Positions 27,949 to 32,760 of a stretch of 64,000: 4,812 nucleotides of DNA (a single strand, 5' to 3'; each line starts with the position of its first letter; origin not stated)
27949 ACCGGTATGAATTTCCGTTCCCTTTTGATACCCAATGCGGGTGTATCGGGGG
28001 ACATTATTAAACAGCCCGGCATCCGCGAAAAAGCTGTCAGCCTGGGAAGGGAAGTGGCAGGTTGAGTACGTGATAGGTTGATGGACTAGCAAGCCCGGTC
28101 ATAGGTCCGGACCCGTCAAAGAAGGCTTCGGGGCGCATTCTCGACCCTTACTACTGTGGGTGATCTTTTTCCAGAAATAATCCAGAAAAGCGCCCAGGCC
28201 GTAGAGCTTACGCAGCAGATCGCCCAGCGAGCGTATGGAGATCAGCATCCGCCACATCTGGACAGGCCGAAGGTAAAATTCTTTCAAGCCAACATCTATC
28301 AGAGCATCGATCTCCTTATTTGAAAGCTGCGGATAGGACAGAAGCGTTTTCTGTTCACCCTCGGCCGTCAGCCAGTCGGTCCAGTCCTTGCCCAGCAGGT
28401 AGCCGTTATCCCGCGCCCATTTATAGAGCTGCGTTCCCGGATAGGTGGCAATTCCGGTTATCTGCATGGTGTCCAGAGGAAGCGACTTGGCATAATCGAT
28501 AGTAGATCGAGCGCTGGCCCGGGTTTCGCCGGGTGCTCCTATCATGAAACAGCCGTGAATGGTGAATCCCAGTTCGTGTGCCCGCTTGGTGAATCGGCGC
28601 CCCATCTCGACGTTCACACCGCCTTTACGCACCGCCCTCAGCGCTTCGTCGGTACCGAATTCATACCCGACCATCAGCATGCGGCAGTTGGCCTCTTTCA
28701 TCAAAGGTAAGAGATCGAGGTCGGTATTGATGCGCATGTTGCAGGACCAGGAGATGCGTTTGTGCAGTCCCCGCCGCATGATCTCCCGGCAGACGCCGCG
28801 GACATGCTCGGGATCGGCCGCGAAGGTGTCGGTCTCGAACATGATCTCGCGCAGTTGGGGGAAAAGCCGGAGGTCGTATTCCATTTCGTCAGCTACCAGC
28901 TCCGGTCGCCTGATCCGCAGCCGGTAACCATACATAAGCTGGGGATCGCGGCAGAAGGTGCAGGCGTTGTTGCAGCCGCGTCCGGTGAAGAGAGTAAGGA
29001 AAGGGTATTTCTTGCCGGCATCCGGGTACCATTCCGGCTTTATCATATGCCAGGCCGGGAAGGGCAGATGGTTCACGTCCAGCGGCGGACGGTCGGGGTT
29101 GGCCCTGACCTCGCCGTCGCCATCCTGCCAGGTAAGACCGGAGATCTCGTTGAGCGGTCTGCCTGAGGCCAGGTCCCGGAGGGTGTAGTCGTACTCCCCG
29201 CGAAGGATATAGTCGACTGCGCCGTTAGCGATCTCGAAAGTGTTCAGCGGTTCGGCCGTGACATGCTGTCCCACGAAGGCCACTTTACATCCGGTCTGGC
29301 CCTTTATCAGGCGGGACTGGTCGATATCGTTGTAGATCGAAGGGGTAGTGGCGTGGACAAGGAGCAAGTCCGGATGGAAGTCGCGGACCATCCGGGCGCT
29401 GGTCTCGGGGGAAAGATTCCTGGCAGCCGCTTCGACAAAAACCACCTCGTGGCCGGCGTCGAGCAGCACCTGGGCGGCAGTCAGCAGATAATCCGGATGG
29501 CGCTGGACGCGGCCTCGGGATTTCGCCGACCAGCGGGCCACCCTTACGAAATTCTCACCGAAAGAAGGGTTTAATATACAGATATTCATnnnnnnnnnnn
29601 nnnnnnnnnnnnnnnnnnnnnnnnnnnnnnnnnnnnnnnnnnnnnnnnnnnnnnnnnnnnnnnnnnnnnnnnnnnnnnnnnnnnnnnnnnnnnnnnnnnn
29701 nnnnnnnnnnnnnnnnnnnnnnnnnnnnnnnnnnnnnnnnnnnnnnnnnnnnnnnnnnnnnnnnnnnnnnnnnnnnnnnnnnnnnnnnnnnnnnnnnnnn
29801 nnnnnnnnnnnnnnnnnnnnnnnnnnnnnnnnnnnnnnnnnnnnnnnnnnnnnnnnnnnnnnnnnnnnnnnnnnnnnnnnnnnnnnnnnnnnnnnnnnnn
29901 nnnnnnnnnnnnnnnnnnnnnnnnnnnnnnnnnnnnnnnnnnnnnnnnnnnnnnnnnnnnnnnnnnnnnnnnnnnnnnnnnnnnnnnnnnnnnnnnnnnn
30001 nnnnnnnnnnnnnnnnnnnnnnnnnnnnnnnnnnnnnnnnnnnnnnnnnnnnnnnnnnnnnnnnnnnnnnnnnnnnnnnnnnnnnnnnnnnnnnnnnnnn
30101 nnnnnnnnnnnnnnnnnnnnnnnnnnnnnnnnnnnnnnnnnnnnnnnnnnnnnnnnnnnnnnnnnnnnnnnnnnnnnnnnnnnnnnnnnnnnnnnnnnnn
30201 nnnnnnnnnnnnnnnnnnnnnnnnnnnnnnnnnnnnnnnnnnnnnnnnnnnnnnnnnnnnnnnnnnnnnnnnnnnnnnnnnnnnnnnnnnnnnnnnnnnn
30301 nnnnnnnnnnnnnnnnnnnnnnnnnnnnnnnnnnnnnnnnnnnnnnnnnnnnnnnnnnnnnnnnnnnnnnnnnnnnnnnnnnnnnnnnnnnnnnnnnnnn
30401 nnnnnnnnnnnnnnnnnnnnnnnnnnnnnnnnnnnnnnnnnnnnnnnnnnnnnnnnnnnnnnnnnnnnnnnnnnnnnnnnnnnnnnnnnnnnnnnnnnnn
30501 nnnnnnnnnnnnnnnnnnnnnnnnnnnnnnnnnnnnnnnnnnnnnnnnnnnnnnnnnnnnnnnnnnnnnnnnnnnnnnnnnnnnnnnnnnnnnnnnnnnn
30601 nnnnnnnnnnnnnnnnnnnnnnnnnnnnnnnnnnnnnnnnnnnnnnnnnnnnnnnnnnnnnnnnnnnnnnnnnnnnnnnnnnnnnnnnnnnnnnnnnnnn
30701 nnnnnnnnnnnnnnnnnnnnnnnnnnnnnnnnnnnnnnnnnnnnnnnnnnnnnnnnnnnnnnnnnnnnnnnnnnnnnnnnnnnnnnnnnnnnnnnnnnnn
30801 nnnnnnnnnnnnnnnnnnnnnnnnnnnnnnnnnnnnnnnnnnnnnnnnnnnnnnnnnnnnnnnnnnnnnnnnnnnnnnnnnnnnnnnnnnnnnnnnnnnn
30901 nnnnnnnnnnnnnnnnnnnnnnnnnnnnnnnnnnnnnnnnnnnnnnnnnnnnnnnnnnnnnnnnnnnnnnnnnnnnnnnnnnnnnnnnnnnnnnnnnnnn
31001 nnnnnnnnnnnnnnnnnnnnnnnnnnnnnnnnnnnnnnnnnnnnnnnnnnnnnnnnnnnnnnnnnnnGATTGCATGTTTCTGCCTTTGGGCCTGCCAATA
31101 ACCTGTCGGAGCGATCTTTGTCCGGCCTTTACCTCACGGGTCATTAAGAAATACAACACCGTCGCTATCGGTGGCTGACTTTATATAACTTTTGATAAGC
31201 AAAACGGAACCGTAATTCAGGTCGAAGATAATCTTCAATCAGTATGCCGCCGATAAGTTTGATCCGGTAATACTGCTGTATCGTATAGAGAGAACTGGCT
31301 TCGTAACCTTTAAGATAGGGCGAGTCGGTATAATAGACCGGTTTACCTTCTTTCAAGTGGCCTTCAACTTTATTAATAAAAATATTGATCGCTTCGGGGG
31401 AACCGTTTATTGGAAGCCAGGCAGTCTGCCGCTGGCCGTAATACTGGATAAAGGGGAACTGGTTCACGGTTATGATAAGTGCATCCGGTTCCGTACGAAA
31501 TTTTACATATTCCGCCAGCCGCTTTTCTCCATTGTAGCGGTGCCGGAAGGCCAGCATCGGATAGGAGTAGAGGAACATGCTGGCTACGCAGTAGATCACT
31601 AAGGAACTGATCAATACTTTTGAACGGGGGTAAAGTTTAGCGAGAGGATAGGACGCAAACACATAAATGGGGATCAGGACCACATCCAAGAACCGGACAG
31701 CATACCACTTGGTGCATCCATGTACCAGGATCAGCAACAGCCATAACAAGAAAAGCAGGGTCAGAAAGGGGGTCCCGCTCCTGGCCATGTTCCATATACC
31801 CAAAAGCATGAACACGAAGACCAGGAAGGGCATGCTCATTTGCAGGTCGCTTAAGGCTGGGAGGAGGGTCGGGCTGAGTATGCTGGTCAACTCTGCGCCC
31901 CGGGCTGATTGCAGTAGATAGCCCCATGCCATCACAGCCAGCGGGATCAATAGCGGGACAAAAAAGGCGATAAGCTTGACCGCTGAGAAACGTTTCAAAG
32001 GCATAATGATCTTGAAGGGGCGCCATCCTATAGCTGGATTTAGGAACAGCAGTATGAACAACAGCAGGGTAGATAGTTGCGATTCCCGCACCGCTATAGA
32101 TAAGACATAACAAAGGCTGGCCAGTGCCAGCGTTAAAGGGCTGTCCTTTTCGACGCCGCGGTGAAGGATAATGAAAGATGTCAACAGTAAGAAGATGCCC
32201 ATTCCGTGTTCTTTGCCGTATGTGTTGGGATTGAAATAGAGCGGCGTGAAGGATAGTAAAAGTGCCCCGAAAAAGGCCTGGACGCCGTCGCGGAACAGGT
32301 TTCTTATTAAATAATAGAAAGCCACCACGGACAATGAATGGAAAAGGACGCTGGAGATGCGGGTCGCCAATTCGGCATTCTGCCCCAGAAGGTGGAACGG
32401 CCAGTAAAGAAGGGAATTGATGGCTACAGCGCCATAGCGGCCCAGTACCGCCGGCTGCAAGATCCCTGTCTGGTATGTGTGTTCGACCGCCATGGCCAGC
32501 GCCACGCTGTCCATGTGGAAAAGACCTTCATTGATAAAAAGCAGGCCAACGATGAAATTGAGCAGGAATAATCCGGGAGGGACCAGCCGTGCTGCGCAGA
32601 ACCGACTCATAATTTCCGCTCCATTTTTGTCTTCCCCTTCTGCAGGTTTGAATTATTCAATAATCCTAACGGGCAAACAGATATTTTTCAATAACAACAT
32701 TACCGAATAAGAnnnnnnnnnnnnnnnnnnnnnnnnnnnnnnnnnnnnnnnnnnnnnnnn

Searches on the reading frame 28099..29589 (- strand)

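Call 49: search_protein_families(library=pfam, proteins=[window:28099-29589:-])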
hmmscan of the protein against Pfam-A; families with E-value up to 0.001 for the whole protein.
window:28099-29589:- (496 aa): 2 families
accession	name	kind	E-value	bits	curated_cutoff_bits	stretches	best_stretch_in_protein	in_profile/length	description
PF04055.27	Radical_SAM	-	1.2e-16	61.8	29.5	1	202-366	3-165/166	Radical SAM superfamily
PF02310.24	B12-binding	-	1.2e-08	35.3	32.1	1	37-140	19-120/121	B12 binding domain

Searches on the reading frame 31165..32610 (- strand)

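Call 49: search_protein_families(library=pfam, proteins=[window:31165-32610:-])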
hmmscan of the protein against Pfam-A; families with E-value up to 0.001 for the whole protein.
window:31165-32610:- (481 aa): 1 family
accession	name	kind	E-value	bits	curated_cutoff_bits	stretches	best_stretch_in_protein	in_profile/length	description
PF13231.12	PMT_2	-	1.2e-08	35.8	26.1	1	69-217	10-155/160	Dolichyl-phosphate-mannose-protein mannosyltransferase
